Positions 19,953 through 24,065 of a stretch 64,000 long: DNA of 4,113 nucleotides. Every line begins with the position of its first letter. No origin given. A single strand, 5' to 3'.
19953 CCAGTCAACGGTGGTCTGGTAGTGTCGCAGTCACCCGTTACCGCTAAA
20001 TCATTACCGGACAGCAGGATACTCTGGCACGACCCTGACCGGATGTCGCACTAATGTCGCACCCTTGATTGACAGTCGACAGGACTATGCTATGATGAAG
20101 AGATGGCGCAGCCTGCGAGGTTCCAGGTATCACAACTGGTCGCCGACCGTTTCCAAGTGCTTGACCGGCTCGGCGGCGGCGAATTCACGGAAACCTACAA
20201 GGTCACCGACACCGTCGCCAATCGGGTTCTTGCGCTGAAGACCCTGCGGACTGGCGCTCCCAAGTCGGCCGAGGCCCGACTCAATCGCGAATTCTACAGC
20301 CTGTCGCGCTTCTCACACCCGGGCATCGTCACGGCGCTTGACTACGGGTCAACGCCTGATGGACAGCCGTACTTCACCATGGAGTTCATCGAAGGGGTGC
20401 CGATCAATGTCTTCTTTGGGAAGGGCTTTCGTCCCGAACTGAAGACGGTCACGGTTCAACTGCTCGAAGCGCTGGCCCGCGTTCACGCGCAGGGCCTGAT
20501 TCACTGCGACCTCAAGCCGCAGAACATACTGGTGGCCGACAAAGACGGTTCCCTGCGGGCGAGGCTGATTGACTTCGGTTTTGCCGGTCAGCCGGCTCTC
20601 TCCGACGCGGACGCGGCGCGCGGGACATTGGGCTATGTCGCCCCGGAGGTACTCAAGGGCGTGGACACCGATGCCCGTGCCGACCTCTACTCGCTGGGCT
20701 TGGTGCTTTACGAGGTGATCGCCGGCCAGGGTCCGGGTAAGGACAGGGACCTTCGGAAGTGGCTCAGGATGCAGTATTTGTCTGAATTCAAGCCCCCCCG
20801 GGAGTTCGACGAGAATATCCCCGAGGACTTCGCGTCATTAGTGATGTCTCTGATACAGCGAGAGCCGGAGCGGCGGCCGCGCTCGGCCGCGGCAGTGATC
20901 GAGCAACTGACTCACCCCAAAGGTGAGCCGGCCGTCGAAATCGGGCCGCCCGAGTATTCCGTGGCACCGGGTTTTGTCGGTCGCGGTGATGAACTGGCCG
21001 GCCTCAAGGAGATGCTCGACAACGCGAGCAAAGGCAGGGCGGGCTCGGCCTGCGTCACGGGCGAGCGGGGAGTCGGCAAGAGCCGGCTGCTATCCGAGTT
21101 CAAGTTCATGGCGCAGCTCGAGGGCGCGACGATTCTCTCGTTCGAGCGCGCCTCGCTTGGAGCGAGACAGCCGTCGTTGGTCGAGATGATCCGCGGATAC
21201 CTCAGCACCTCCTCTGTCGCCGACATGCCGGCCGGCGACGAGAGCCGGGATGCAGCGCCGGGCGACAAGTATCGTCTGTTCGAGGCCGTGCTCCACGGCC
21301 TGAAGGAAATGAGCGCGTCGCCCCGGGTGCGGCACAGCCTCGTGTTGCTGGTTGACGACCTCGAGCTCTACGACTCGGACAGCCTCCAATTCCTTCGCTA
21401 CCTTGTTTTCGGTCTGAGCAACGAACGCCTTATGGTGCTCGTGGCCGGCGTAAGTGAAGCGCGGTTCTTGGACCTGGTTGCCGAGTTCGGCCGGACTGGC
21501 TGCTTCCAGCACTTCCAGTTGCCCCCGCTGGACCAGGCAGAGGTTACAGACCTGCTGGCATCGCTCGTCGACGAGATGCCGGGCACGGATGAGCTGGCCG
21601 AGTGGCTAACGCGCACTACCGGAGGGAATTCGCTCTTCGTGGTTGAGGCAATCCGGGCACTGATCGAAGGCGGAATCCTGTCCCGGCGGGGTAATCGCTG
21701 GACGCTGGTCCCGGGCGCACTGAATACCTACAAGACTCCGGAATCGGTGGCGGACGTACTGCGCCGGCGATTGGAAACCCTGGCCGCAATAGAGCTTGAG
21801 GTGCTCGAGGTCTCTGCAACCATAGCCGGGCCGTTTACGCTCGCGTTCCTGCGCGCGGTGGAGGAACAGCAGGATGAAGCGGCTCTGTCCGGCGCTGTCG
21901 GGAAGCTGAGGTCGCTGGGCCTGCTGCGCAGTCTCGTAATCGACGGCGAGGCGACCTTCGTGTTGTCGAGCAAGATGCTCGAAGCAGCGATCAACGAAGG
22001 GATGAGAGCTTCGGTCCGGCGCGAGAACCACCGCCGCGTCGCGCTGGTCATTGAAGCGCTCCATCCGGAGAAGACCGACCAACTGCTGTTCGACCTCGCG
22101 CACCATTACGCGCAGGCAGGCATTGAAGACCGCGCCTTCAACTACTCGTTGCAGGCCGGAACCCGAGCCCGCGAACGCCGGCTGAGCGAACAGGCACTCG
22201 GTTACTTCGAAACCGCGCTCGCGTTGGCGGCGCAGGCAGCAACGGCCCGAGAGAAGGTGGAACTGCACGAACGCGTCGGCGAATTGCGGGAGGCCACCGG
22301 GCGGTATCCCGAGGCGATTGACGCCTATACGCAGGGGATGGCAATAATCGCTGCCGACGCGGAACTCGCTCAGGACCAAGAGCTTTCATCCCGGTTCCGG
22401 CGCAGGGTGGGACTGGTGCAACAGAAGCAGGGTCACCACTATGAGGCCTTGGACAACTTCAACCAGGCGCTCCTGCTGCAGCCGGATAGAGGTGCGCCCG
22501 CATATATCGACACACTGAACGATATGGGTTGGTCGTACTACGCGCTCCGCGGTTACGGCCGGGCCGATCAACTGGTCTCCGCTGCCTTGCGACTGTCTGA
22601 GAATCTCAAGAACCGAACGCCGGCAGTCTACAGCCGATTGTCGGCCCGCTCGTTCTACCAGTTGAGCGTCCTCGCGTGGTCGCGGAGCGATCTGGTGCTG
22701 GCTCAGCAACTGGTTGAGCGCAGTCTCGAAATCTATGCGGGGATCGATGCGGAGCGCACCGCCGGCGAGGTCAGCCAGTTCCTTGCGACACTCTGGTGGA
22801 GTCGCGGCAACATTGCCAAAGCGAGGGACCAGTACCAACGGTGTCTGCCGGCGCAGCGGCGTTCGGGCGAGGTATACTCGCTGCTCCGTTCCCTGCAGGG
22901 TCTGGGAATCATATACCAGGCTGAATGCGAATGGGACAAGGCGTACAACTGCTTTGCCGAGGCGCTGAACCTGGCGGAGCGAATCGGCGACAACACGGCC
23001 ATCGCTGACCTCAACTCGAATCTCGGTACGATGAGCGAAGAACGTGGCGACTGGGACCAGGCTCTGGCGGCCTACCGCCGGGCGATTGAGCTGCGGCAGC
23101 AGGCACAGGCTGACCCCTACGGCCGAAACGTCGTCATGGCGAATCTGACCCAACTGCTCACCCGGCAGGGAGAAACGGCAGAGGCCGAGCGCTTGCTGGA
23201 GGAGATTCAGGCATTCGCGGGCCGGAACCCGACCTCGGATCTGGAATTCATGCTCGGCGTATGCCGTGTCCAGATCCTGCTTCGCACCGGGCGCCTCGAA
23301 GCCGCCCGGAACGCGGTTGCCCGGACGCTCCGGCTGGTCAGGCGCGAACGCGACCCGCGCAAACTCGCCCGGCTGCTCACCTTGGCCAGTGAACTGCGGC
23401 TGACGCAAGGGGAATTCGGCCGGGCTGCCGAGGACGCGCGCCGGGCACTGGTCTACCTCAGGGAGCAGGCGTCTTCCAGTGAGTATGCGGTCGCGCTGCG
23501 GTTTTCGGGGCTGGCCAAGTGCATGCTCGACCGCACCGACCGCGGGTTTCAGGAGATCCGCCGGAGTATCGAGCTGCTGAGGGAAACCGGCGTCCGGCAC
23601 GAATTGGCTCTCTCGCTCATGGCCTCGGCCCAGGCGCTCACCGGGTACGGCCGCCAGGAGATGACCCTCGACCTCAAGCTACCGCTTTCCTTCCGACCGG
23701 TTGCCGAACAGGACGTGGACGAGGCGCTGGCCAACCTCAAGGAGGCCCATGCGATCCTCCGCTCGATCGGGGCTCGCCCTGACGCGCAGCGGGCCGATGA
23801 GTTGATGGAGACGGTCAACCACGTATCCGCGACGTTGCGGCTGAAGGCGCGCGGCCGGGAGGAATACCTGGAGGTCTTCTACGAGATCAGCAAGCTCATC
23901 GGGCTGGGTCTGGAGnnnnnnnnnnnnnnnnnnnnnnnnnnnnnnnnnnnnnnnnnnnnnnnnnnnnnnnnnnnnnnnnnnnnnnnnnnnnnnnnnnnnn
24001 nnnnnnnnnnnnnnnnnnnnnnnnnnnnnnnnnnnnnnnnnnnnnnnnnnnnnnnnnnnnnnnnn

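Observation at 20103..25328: Giant single-chain fusion of a Ser/Thr kinase, STAND ATPase, TPR array, GAF domain and a sigma-54 enhancer-binding module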

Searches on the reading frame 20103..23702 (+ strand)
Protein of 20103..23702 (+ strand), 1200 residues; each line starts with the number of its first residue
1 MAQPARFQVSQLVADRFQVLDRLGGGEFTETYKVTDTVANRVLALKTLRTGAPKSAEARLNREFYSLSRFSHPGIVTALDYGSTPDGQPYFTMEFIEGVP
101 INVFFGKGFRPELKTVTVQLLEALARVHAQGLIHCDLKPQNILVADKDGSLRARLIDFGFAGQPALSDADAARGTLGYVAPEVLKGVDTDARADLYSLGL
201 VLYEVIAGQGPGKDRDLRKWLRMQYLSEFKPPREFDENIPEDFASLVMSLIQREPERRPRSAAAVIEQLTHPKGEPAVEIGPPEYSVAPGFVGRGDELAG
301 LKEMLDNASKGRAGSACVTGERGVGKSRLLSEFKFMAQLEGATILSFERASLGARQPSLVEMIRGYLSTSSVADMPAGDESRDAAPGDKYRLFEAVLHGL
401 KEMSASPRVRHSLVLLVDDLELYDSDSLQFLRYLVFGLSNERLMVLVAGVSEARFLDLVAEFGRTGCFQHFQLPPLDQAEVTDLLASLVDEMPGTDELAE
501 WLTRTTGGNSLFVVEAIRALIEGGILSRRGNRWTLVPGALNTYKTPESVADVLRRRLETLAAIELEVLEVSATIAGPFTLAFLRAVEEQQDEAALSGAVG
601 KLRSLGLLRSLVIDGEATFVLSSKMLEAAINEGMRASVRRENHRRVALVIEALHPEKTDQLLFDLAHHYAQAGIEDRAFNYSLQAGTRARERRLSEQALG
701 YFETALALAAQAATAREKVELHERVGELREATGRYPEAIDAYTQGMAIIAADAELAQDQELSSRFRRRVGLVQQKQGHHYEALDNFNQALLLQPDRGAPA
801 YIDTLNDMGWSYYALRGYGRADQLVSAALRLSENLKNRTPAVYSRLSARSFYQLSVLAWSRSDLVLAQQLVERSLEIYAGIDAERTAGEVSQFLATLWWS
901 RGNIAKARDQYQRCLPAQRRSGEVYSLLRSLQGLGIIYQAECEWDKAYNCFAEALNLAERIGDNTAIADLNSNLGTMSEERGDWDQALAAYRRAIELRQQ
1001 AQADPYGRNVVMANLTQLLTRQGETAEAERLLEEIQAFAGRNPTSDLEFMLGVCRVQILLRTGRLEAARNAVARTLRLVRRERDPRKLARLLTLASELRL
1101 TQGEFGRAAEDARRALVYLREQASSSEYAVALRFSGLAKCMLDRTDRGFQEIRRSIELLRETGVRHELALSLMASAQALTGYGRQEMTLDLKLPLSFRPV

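Call 79: search_protein_representatives(protein=window:20103-23702:+)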
Query: 1200 residues. Proteins with E-value up to 0.001 (for the whole library): 1001251; up to 1e-10: 597441; up to 1e-30: 18590. The best 150 are listed.
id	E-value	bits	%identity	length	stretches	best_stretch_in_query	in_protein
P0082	0.0e+00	1231.5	53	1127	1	5-1124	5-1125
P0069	2.9e-266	902.8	42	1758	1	4-1178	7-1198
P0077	8.2e-256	868.2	43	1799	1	12-1109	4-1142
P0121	1.5e-204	698.4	46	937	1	339-1180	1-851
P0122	8.4e-200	682.7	58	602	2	20-346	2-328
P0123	4.1e-151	521.5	31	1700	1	17-1180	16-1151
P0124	9.5e-150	517.0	30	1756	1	7-1173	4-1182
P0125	1.1e-143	496.9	46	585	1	10-578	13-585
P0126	2.5e-134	465.9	32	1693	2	10-999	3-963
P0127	2.9e-124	432.6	29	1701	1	11-1179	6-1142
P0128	1.0e-122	427.5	28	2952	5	4-720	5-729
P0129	4.8e-121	421.9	29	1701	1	12-1173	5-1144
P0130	2.9e-120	419.4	29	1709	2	13-1001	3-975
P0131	1.1e-117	410.8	30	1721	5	10-345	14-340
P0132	1.8e-113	396.9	31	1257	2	13-364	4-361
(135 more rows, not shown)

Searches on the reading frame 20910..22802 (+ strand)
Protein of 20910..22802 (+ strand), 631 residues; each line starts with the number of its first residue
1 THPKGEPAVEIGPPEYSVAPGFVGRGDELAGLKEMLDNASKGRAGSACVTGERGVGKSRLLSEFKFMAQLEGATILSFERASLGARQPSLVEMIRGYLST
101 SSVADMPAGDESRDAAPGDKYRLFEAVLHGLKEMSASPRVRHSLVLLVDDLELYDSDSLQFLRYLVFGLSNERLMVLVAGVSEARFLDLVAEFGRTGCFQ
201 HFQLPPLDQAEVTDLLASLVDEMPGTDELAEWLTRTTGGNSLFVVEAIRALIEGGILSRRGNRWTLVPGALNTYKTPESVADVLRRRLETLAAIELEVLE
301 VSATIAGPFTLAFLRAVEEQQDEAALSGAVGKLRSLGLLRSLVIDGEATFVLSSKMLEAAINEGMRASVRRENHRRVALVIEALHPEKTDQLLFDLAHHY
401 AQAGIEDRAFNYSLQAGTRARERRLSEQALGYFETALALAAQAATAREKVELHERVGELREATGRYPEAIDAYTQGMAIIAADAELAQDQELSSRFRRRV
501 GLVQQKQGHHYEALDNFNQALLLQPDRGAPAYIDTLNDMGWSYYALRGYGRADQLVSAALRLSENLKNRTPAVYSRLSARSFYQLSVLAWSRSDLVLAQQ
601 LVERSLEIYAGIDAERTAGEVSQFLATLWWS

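Call 59: predict_structure(alignment_id=A2)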
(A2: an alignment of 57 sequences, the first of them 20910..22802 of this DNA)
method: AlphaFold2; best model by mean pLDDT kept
length: 631 residues; sequences in the alignment: 57
mean_pLDDT: 90.1   pTM: 0.85
mean pLDDT of the five models: 90.1, 90.0, 89.7, 89.2, 89.1
residues with pLDDT >= 90: 472; 70-90: 112; 50-70: 23; < 50: 24
segments of 3 or more residues with pLDDT < 50: 1-17, 109-115
pLDDT, mean of each block of 10 residues (from residue 1): 33 44 81 97 97 93 94 92 71 88 58 53 89 93 96 90 94 97 94 94 95 91 91 95 92 89 88 88 91 96 93 92 93 91 88 90 95 97 89 92 95 94 87 95 90 96 93 98 97 97 97 98 95 98 97 98 97 96 98 96 97 86 94 85
secondary structure, 60 per line:
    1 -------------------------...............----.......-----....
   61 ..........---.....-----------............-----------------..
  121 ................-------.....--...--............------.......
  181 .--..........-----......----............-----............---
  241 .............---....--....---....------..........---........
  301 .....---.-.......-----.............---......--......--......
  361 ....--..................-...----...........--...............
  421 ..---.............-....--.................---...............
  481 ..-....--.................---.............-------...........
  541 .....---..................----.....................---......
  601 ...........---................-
elements in order: H26-40 E45-51 H57-70 E74-78 H90-101 H119-136 E144-148 H156-167 E174-181 H184-193 E199-204 H209-220 H226-237 H241-253 E257-260 E263-266 H270-273 H280-289 H293-305 H311-317 H323-335 E339-344 E347-352 H355-364 H367-384 H393-403 H406-422 H426-438 H440-443 H446-462 H466-482 H484-487 H490-506 H510-522 H530-545 H549-566 H571-591 H595-611 H615-630

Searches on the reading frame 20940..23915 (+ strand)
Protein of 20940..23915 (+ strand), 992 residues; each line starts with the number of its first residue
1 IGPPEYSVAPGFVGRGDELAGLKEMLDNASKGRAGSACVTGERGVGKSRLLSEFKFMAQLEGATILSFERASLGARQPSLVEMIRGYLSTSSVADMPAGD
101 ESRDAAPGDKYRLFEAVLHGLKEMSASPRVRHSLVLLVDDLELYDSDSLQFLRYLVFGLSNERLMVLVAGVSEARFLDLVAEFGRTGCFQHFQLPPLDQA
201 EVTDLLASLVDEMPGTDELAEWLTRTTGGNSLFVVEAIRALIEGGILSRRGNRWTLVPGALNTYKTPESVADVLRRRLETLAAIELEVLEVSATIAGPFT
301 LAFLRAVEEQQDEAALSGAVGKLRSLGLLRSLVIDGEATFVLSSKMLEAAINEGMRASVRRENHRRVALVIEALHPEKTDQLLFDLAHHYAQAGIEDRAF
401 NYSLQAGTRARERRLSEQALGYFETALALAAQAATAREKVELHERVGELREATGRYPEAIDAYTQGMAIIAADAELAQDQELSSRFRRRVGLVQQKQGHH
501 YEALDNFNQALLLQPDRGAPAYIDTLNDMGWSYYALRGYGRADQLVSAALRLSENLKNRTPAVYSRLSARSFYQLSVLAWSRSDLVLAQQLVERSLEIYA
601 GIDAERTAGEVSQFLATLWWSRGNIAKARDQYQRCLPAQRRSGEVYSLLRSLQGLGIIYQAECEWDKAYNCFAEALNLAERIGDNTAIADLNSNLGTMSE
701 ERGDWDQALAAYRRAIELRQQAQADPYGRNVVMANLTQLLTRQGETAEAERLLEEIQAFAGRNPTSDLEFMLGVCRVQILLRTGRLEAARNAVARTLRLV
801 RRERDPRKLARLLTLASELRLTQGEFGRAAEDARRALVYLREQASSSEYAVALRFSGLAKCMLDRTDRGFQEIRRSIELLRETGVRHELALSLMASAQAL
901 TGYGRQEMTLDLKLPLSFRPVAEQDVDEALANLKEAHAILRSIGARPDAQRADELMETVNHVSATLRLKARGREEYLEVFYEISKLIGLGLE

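Call 33: search_solved_structures(query=window:20940-23915:+, max_evalue=1)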
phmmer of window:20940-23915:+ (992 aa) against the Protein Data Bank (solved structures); distinct sequences matched with E-value up to 1: 70 (the best 60 are shown).
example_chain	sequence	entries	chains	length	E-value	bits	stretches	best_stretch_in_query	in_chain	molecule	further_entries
9qhb_A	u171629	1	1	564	3.5e-12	48.5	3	491-721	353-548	Engineered tetratricopeptide repeat protein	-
7yeh_B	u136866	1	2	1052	6.5e-09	37.7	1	614-749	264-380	UDP-N-acetylglucosamine--peptide N-acetylglucosaminyltransferase 110 kDa subunit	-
7yea_A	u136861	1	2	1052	6.6e-09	37.7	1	614-749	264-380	UDP-N-acetylglucosamine--peptide N-acetylglucosaminyltransferase 110 kDa subunit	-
7ntf_A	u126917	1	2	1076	7.5e-09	37.5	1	614-749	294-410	Isoform 1 of UDP-N-acetylglucosamine--peptide N-acetylglucosaminyltransferase 110 kDa subu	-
8bu0_A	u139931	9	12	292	1e-08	37.1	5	614-722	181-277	Consensus tetratricopeptide repeat protein | Crystal structure of an 8-repeat consensus TPR superhelix with Zinc. | Monomer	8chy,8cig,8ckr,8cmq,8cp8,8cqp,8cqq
1w3b_A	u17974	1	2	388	1.6e-07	33.1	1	614-749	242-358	UDP-N-ACETYLGLUCOSAMINE--PEPTIDE N-ACETYLGLUCOSAMINYLTRANSFERASE 110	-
7obi_A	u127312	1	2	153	2.5e-07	32.5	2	651-720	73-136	CTPR-rv4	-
6eou_A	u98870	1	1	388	3.7e-07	31.9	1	614-749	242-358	UDP-N-acetylglucosamine--peptide N-acetylglucosaminyltransferase 110 kDa subunit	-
7y4i_A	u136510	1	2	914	4.5e-07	31.6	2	653-736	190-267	Probable UDP-N-acetylglucosamine--peptide N-acetylglucosaminyltransferase SPINDLY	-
8dtf_A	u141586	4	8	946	5.3e-07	31.4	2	653-736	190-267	Probable UDP-N-acetylglucosamine--peptide N-acetylglucosaminyltransferase SPINDLY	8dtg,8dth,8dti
9qhc_A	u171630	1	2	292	8.8e-07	30.7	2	614-721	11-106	Engineered tetratricopeptide repeat protein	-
8glv_Lf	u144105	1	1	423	1.2e-05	26.9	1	619-786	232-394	Subunit of axonemal inner dynein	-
5oj8_A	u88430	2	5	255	1.3e-05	26.8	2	650-722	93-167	Kinesin light chain 1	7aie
5a7d_B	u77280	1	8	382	2.1e-05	26.1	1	626-719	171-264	PINS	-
7ai4_A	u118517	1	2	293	2.1e-05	26.1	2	648-722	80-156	Isoform C of Kinesin light chain 1,Isoform C of Kinesin light chain 1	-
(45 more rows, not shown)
